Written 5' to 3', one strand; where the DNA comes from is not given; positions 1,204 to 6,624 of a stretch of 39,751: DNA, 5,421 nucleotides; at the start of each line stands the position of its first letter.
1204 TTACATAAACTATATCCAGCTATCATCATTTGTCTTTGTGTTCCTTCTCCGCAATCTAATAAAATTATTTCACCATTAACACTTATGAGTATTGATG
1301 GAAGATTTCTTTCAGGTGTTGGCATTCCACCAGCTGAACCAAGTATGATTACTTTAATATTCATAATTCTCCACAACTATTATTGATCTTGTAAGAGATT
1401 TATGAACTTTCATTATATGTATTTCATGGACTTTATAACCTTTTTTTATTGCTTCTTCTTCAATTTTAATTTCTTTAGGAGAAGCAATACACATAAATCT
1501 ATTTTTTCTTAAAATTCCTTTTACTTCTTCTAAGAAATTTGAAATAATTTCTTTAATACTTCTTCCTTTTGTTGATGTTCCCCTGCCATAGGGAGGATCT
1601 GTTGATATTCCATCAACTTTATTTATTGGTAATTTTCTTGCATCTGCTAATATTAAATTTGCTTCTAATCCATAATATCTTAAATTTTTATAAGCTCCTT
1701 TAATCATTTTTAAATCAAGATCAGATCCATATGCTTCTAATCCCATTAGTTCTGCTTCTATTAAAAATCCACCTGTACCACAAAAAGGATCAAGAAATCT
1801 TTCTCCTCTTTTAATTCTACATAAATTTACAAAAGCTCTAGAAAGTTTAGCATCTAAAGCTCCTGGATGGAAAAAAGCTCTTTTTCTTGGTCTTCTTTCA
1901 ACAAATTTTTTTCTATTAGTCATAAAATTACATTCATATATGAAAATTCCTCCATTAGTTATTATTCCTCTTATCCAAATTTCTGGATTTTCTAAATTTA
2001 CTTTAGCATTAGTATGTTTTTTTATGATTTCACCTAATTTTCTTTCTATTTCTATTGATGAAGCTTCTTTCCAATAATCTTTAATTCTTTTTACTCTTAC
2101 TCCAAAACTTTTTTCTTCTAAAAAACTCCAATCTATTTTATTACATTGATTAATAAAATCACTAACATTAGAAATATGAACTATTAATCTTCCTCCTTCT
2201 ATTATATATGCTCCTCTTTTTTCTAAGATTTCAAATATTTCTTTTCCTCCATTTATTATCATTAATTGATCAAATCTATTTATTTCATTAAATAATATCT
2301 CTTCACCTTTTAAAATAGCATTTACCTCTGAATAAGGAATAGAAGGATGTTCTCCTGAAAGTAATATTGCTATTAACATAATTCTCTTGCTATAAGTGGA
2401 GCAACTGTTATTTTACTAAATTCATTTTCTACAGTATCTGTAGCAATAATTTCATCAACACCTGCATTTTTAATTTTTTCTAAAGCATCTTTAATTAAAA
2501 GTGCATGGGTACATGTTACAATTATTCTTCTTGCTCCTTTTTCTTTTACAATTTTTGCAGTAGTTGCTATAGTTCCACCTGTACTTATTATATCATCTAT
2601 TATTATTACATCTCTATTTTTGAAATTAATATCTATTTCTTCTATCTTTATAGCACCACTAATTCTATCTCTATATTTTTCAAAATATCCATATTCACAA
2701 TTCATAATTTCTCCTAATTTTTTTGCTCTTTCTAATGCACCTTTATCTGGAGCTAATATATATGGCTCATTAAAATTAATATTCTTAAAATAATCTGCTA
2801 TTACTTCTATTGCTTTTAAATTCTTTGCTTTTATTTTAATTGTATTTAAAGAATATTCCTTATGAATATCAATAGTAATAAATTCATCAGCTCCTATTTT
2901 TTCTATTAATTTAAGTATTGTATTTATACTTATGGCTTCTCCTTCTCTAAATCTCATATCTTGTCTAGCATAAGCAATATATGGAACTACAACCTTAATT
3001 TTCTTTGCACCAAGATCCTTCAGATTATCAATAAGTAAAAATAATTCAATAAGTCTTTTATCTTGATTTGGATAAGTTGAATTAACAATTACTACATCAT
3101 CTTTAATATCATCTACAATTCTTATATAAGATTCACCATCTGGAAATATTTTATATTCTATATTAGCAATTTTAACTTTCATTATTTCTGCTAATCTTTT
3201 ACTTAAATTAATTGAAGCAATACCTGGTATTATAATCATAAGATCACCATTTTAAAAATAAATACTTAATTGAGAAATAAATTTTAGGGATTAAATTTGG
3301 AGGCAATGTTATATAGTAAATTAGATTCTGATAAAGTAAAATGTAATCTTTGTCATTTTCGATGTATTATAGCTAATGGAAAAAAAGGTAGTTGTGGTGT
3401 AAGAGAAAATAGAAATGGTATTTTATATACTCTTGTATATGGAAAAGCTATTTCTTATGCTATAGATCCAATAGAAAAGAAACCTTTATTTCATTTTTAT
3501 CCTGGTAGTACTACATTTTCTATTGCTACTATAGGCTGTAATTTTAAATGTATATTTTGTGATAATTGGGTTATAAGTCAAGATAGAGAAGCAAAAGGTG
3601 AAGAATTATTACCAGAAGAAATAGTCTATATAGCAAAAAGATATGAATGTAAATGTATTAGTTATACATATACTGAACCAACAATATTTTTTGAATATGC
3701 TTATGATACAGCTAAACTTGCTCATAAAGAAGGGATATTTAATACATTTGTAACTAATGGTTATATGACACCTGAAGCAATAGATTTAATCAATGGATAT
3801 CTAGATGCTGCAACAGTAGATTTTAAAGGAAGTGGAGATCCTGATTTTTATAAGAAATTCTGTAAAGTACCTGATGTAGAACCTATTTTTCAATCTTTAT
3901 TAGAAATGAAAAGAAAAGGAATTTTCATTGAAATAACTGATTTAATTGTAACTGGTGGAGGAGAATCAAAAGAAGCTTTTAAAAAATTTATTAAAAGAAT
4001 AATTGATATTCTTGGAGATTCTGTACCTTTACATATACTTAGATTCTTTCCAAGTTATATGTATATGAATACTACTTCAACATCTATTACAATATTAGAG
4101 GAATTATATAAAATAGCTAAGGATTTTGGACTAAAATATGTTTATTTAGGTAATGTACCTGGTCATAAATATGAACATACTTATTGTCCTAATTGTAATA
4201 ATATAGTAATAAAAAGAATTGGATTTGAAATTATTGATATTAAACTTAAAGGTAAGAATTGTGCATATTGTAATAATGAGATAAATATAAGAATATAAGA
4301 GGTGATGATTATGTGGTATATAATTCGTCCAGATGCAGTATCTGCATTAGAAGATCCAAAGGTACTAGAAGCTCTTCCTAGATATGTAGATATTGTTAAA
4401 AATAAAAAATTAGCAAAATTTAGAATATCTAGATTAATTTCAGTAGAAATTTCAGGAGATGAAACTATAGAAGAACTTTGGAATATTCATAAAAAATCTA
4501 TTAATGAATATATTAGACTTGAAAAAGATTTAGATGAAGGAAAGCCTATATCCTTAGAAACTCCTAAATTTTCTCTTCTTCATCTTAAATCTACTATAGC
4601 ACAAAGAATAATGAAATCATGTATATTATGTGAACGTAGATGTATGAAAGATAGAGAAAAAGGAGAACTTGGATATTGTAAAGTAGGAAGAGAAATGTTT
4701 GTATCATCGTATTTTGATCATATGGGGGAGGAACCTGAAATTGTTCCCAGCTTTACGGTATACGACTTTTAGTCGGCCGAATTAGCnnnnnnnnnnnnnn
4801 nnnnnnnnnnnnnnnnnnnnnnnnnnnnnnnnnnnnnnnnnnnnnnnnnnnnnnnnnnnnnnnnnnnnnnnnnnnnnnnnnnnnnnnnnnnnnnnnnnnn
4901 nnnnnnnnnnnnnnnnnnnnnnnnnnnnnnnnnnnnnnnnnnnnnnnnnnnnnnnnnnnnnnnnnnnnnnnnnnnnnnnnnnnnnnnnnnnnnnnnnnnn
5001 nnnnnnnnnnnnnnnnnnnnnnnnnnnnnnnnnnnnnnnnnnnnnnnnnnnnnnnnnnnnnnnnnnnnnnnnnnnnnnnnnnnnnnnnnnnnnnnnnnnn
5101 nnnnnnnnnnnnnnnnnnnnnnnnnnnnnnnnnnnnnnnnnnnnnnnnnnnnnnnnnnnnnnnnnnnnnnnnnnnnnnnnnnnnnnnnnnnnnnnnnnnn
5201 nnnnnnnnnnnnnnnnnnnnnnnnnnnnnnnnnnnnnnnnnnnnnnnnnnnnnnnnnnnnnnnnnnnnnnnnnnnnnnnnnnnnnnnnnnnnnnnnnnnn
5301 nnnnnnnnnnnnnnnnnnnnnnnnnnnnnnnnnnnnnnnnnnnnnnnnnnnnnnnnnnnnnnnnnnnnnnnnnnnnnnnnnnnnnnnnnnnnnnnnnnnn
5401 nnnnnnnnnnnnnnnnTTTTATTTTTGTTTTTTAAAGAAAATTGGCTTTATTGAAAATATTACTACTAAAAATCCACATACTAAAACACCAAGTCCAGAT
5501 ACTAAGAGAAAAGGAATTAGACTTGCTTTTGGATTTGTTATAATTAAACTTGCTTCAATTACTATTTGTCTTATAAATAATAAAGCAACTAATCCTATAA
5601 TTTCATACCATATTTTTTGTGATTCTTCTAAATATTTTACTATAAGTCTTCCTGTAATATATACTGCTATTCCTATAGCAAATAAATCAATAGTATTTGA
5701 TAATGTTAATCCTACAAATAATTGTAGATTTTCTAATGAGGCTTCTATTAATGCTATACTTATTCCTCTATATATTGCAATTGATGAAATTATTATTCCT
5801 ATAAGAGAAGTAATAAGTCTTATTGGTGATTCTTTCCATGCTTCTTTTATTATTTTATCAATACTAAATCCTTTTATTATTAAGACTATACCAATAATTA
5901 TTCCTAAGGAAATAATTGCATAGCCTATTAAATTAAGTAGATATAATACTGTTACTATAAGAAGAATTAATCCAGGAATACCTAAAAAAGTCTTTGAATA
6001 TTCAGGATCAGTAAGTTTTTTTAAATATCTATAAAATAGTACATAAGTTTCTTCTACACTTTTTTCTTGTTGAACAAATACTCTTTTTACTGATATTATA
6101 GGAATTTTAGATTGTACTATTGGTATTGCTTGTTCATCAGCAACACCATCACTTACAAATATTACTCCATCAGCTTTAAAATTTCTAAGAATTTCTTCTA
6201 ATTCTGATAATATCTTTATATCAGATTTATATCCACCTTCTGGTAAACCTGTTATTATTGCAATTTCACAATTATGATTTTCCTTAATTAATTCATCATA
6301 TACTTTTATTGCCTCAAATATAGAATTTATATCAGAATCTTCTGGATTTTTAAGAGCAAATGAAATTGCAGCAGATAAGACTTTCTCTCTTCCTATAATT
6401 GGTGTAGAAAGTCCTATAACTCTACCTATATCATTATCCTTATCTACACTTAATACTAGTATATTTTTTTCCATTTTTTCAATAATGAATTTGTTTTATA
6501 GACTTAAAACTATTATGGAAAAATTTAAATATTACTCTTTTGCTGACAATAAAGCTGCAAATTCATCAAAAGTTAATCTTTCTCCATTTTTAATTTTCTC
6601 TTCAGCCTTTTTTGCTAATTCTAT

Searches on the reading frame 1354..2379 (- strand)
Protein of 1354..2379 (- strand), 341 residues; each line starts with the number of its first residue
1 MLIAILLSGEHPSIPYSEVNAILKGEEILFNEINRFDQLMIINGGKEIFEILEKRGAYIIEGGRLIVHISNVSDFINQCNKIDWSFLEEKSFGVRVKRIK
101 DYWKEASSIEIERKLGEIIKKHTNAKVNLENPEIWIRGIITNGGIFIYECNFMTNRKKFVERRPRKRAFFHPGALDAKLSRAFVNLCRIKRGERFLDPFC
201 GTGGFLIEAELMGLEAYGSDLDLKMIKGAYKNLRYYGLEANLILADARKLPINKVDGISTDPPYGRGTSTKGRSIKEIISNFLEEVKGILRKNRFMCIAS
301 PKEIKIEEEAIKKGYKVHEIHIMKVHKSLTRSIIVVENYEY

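Call 36: search_protein_families(library=pfam, max_evalue=0.00001, proteins=[window:1354-2379:-])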
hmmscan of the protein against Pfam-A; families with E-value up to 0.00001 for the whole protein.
window:1354-2379:- (341 aa): 5 families
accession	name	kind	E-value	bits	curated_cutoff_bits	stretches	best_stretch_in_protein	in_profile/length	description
PF01170.24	UPF0020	-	3.3e-34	118.8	22.3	1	164-332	1-196/197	RMKL-like, methyltransferase domain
PF02926.22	THUMP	-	1.5e-08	35.3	20.6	1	71-148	3-82/84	THUMP domain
PF01555.25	N6_N4_Mtase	-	6.8e-08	33.2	26.7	0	134-229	143-219/221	DNA methylase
PF09445.16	Methyltransf_15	-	1.5e-06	28.4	22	1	193-244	2-53/165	RNA cap guanine-N2 methyltransferase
PF13847.12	Methyltransf_31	-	1.7e-06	28.2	27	1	189-306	1-114/145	Methyltransferase domain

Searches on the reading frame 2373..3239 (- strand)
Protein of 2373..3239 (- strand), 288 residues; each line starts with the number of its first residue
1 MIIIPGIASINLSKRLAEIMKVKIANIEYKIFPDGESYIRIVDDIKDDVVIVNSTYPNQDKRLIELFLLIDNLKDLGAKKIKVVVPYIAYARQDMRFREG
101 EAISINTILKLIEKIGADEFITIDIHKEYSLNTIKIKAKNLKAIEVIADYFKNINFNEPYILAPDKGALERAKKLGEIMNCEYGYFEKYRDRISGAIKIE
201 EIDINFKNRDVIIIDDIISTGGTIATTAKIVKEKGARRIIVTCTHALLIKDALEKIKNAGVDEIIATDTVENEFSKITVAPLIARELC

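Call 36: search_protein_families(library=pfam, max_evalue=0.00001, proteins=[window:2373-3239:-])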
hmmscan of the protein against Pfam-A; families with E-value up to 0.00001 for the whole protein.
window:2373-3239:- (288 aa): 3 families
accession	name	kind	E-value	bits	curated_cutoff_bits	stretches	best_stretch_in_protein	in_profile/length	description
PF13793.12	Pribosyltran_N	-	4.3e-25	88.3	25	1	1-116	1-117/117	N-terminal domain of ribose phosphate pyrophosphokinase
PF00156.33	Pribosyltran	-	3.6e-15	56.1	26.3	1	142-255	14-134/158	Phosphoribosyl transferase domain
PF14572.12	Pribosyl_synth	-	1.4e-11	45.2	27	1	209-278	84-153/184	Phosphoribosyl synthetase-associated domain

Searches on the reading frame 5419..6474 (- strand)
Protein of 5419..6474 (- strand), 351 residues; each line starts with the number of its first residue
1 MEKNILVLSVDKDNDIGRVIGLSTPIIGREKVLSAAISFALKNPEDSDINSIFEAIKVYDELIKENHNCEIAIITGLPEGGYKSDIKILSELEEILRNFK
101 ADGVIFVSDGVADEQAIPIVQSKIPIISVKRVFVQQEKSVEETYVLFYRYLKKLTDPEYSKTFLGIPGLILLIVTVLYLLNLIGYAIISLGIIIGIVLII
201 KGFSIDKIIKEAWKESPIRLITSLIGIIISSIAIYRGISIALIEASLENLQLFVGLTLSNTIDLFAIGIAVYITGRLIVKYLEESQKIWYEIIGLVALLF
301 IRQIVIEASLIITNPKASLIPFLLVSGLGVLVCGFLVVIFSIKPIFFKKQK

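Call 36: search_protein_families(library=pfam, max_evalue=0.00001, proteins=[window:5419-6474:-])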
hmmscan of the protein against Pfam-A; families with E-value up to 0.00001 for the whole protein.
window:5419-6474:- (351 aa): 1 family
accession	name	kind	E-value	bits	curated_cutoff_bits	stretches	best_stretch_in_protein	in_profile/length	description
PF04123.18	DUF373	-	4.6e-91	306.2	28.3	1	5-326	2-326/335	Domain of unknown function (DUF373)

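Call 76: search_protein_families(library=ncbifam, max_evalue=0.00001, proteins=[window:5419-6474:-])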
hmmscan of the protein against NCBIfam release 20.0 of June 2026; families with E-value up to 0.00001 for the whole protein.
window:5419-6474:- (351 aa): 0 families
